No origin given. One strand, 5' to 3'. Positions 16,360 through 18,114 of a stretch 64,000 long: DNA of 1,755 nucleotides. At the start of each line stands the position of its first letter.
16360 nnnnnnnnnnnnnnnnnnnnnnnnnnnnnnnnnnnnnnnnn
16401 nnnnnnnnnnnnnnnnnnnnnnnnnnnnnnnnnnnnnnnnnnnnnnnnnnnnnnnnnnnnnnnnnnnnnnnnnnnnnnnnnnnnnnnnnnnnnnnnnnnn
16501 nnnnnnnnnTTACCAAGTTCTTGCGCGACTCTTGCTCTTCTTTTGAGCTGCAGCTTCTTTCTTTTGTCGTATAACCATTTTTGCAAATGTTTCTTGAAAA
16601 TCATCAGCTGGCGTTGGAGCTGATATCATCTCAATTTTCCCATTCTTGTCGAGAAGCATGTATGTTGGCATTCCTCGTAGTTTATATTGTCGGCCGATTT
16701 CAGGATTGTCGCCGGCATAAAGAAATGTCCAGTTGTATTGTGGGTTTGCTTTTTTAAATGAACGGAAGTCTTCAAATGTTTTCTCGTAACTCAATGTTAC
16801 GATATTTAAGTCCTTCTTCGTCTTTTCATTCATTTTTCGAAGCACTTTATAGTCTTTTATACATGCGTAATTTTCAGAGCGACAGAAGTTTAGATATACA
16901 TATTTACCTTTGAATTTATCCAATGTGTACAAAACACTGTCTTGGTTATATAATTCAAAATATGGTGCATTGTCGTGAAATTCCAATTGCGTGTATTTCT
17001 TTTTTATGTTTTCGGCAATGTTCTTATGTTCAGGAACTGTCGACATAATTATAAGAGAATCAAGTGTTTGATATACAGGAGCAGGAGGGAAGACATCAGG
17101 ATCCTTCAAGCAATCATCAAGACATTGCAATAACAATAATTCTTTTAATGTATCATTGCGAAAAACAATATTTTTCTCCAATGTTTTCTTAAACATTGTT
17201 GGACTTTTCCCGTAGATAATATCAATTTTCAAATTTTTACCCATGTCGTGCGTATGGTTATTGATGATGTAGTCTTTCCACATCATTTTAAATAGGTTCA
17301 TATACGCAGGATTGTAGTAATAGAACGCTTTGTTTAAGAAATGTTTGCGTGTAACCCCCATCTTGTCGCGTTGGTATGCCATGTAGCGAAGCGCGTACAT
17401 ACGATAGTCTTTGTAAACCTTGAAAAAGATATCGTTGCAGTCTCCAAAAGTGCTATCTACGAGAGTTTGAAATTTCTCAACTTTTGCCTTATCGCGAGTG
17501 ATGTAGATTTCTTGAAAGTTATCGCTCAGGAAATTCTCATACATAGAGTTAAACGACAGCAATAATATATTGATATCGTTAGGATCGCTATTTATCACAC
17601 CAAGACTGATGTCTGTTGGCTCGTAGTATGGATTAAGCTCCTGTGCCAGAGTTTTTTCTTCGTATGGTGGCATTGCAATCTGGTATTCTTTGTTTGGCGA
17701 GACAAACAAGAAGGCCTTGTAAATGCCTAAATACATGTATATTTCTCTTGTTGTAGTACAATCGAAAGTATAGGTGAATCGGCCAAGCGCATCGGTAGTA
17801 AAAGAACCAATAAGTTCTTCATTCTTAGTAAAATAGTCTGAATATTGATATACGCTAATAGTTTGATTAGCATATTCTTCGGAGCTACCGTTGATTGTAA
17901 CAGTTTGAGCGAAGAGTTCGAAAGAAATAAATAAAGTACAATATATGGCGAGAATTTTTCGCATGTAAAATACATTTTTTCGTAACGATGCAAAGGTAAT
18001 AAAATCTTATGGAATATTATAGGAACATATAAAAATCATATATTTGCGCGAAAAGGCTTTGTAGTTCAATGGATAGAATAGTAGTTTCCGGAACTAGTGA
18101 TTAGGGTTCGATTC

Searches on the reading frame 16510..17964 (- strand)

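Call 9: search_protein_families(library=pfam, proteins=[window:16510-17964:-], max_evalue=0.01)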
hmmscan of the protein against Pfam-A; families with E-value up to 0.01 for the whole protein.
window:16510-17964:- (484 aa): 4 families
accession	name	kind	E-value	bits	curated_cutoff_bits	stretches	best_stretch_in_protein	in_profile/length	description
PF00578.27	AhpC-TSA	-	2.9e-12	47.1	26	1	331-445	3-122/124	AhpC/TSA family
PF13905.12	Thioredoxin_8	-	2e-10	41.3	27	1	353-444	1-94/94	Thioredoxin-like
PF08534.16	Redoxin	-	8.2e-10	39.1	26.6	1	331-446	4-130/148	Redoxin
PF13098.12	Thioredoxin_2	-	0.00011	22.9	27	1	352-458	4-102/104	Thioredoxin-like domain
